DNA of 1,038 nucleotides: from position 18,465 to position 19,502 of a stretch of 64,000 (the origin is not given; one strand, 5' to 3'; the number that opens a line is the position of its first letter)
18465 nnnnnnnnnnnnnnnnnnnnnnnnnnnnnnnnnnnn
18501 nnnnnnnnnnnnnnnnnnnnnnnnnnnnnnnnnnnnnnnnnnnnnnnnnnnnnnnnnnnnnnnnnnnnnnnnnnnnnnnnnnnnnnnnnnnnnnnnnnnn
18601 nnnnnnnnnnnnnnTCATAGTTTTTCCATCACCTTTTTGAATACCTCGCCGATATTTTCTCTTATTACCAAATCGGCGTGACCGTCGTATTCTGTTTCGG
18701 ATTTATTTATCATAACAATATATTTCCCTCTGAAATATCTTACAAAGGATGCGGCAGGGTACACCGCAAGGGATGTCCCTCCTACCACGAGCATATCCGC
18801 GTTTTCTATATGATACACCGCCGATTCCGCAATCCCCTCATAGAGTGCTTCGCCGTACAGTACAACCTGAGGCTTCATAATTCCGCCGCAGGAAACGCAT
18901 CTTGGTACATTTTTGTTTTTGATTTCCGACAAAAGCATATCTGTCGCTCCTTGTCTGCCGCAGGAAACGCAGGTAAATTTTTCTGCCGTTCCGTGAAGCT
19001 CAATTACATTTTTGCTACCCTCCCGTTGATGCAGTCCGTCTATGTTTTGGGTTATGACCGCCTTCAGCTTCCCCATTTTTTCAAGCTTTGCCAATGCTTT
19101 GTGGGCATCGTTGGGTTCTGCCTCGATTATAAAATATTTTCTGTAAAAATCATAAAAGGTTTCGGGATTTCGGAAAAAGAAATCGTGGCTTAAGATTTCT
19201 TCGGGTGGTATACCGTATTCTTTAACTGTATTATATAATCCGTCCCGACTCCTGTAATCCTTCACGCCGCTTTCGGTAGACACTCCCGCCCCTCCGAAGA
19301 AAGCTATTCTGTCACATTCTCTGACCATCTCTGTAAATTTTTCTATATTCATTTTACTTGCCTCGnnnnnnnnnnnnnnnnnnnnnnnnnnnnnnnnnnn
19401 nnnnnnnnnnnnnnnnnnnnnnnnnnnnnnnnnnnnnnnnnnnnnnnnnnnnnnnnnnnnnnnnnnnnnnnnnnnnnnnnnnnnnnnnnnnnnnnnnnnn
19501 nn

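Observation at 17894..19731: Four-gene translationally coupled operon: stand-alone PAS protein - Sir2 deacylase - secreted rhodanese lipoprotein - Cys-containing hypothetical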

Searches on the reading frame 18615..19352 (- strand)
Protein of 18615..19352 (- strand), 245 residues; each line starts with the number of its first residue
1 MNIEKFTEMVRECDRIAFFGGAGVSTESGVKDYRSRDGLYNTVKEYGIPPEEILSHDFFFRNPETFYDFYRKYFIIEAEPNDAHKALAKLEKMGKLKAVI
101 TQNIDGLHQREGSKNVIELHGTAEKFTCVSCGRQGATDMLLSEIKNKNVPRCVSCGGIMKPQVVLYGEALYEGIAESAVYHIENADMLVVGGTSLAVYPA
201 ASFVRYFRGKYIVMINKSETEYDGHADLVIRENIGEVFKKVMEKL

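Call 3: search_protein_families(library=pfam, proteins=[window:18615-19352:-], max_evalue=0.01)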
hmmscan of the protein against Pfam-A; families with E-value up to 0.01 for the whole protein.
window:18615-19352:- (245 aa): 1 family
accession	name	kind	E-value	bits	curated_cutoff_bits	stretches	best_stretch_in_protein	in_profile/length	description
PF02146.23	SIR2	-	4.7e-58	196.5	24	1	21-199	1-180/180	Sir2 family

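Call 4: search_protein_families(library=ncbifam, proteins=[window:18615-19352:-], max_evalue=0.01)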
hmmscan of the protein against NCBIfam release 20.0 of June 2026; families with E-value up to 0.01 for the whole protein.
window:18615-19352:- (245 aa): 7 families
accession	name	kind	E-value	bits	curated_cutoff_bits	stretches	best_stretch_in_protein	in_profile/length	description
NF001752.0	PRK00481.1-1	equivalog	7.4e-91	304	221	1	2-243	3-241/242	NAD-dependent protein deacylase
NF001753.0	PRK00481.1-3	subfamily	6.2e-76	254.7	243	1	2-244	2-246/252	NAD-dependent protein deacylase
NF040867.1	prot_deacyl_CobB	equivalog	2.9e-74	249.4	320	1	5-244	2-241/242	NAD-dependent protein deacetylase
NF010736.0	PRK14138.1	equivalog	7.4e-66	221.9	395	1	4-244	2-240/244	NAD-dependent deacetylase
NF001754.0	PRK00481.1-4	equivalog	8.4e-64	215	252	1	2-243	4-242/244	NAD-dependent protein deacylase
NF003738.0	PRK05333.1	equivalog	1.1e-46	159.1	305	2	5-148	18-158/295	NAD-dependent protein deacetylase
NF001755.0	PRK00481.1-5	equivalog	8e-31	107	318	1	13-213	40-237/278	Sir2 family NAD+-dependent deacetylase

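Call 5: find_encoding_contigs(protein=window:18615-19352:-, flank=8000, max_places=10)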
Protein window:18615-19352:- (245 aa): no gene with exactly this product is on record in the collection.

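Call 11: find_related_loci(query=window:18615-19352:-, collection=genome_contigs, flank=5000)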
Query window:18615-19352:- (245 aa) in genome_contigs; peptide patterns used: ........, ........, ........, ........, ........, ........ (x = any residue, [..] = any of these).
578 stretches matched a pattern; 272 encode a relative of the query (tblastn E <= 1e-3); the best 80 are kept; 80 distinct loci.
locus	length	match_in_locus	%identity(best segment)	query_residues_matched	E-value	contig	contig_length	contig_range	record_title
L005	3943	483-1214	84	1-245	1e-145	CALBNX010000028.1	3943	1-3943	MAG TPA_asm: uncultured Clostridia bacterium isolate SRR6425758_bin.113_CONCOCT_v1.1_MAG genome assembly, contig: ERZ176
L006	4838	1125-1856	84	1-245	3e-143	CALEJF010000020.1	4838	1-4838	MAG TPA_asm: uncultured Clostridia bacterium isolate SRR6425771_bin.43_CONCOCT_v1.1_MAG genome assembly, contig: ERZ1767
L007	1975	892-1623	84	1-245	3e-151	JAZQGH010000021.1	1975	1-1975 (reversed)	MAG: Acutalibacteraceae bacterium isolate T1900044631_TS20190097.MAGScoT_cleanbin_000009 SGB_1035_k141_1423056, whole ge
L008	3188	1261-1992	83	1-245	4e-146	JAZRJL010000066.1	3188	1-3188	MAG: Clostridia bacterium isolate T1900045466_YK20190157.MAGScoT_cleanbin_000018 SGB_7212_k141_1402598, whole genome sho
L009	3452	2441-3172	83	1-245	3e-145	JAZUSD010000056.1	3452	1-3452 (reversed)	MAG: Acutalibacteraceae bacterium isolate T1900044847_TS20190313.MAGScoT_cleanbin_000012 SGB_2987_k141_1649520, whole ge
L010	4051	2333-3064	83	1-245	1e-143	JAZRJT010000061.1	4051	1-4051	MAG: Clostridia bacterium isolate T1900045462_YK20190153.MAGScoT_cleanbin_000003 SGB_7196_k141_1700616, whole genome sho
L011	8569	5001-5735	82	1-245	4e-140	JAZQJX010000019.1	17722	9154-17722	MAG: Clostridia bacterium isolate T1900044616_TS20190082.MAGScoT_cleanbin_000026 SGB_854_k141_2084925, whole genome shot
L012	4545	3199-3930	83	1-245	2e-142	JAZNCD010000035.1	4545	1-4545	MAG: Clostridia bacterium isolate T1900044737_TS20190203.MAGScoT_cleanbin_000007 SGB_2029_k141_2990138, whole genome sho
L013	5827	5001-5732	84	1-245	3e-140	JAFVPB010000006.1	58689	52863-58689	MAG: Clostridia bacterium isolate RGIG5265 Sheep_Colon-1__c107, whole genome shotgun sequence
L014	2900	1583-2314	83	1-245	2e-146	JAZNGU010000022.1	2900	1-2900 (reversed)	MAG: Acutalibacteraceae bacterium isolate T1900044699_TS20190165.MAGScoT_cleanbin_000007 SGB_1793_k141_2106753, whole ge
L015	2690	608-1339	83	1-245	3e-147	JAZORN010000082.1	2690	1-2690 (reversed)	MAG: Clostridia bacterium isolate T1900045556_YK20190250.MAGScoT_cleanbin_000020 SGB_7898_k141_1500919, whole genome sho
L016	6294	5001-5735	82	1-245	1e-139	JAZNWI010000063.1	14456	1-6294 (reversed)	MAG: Clostridia bacterium isolate T1900044784_TS20190250.MAGScoT_cleanbin_000038 SGB_2601_k141_2521447, whole genome sho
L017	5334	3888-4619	82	1-245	6e-140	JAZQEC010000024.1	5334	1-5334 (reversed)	MAG: Clostridia bacterium isolate T1900044635_TS20190101.MAGScoT_cleanbin_000035 SGB_1131_k141_75781, whole genome shotg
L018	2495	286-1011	84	3-245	1e-146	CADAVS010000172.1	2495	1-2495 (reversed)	MAG: uncultured Ruminococcus sp. isolate RUG13671 genome assembly, contig: RUG13671_asm_172, whole genome shotgun sequen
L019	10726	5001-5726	83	3-245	2e-138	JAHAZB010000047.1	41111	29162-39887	MAG: Eubacteriales bacterium isolate MB2.42 k127_543494, whole genome shotgun sequence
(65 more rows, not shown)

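Call 48: search_solved_structures(query=window:18615-19352:-, max_evalue=1e-20, show_alignments=1)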
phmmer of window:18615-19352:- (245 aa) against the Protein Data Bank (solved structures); distinct sequences matched with E-value up to 1e-20: 101 (the best 60 are shown).
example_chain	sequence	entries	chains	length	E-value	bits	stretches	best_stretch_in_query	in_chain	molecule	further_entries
1yc5_A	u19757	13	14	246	3.5e-49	170.7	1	1-244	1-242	NAD-dependent deacetylase | NAD-DEPENDENT PROTEIN DEACETYLASE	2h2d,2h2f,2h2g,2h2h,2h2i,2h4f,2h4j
2h4h_A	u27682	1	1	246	2.5e-48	167.9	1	1-244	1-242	NAD-dependent deacetylase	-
2h59_A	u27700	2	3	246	8.9e-48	166.1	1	1-244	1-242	NAD-dependent deacetylase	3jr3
1ma3_A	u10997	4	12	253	2.6e-47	164.6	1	3-244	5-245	Transcriptional regulatory protein, Sir2 family | NAD-dependent deacetylase 2 | NAD-dependent protein deacylase 2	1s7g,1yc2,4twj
1m2n_A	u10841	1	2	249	4.9e-47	163.7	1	4-241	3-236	Silent Information Regulator 2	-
4twi_A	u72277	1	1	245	1.7e-46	161.9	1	4-241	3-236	NAD-dependent protein deacylase 1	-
1m2g_A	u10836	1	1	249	1.8e-46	161.8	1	4-241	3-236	Silent Information Regulator 2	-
1ici_A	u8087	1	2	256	1.9e-46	161.8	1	4-241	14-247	TRANSCRIPTIONAL REGULATORY PROTEIN, SIR2 FAMILY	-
1m2h_A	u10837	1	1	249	4.7e-46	160.5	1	4-241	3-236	Silent Information Regulator 2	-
1m2k_A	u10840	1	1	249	9e-46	159.5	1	4-241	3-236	Silent Information Regulator 2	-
1m2j_A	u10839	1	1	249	1.7e-45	158.6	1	4-241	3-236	Silent Information Regulator 2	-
5h4d_A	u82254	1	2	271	5.2e-36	127.6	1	10-210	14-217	NAD-dependent protein deacetylase sirtuin-3, mitochondrial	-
4fvt_A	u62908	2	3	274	5.4e-36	127.6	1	10-210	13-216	NAD-dependent protein deacetylase sirtuin-3, mitochondrial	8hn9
5ytk_A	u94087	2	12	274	5.4e-36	127.6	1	10-210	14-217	NAD-dependent protein deacetylase sirtuin-3, mitochondrial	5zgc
6iso_A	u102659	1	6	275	5.4e-36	127.5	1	10-210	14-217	NAD-dependent protein deacetylase sirtuin-3, mitochondrial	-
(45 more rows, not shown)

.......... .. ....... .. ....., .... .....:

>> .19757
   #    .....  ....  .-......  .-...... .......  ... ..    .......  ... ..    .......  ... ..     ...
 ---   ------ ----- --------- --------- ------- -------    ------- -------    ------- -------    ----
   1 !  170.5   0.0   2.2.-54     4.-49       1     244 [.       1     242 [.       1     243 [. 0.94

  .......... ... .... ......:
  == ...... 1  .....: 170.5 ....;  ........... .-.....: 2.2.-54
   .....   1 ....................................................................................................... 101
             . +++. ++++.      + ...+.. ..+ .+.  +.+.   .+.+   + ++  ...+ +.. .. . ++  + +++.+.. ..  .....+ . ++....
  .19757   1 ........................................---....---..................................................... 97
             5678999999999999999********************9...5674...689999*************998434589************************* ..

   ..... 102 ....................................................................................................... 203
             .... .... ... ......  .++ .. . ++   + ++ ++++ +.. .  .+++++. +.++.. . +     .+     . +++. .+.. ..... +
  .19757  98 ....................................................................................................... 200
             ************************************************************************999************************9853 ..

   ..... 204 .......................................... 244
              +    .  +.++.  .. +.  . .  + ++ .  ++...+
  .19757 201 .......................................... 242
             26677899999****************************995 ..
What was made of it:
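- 18615..19352 (-): CobB/Sir2Tm-type NAD-dependent protein deacylase, 245 aa. The GAG.ST motif, the catalytic HG and both CxxC pairs are conserved (call 48).
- On CobB-type sirtuin (NAD-dependent protein deacylase): CVSC...CVSC aligns with CVRC...CDDC (call 48).
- Closest known: CobB / Thermotoga maritima Sir2. Same: It scores above the NF001752 equivalog cut-off (calls 4, 48).
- The sirtuin passes the NCBIfam deacylase equivalog cut-off and aligns end to end with Sir2Tm, including the Zn ribbon (calls 4, 48).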

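Call 54: search_protein_families(library=padloc, proteins=[window:18615-19352:-], max_evalue=0.001)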
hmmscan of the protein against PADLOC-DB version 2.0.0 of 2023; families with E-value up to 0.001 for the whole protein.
window:18615-19352:- (245 aa): 0 families
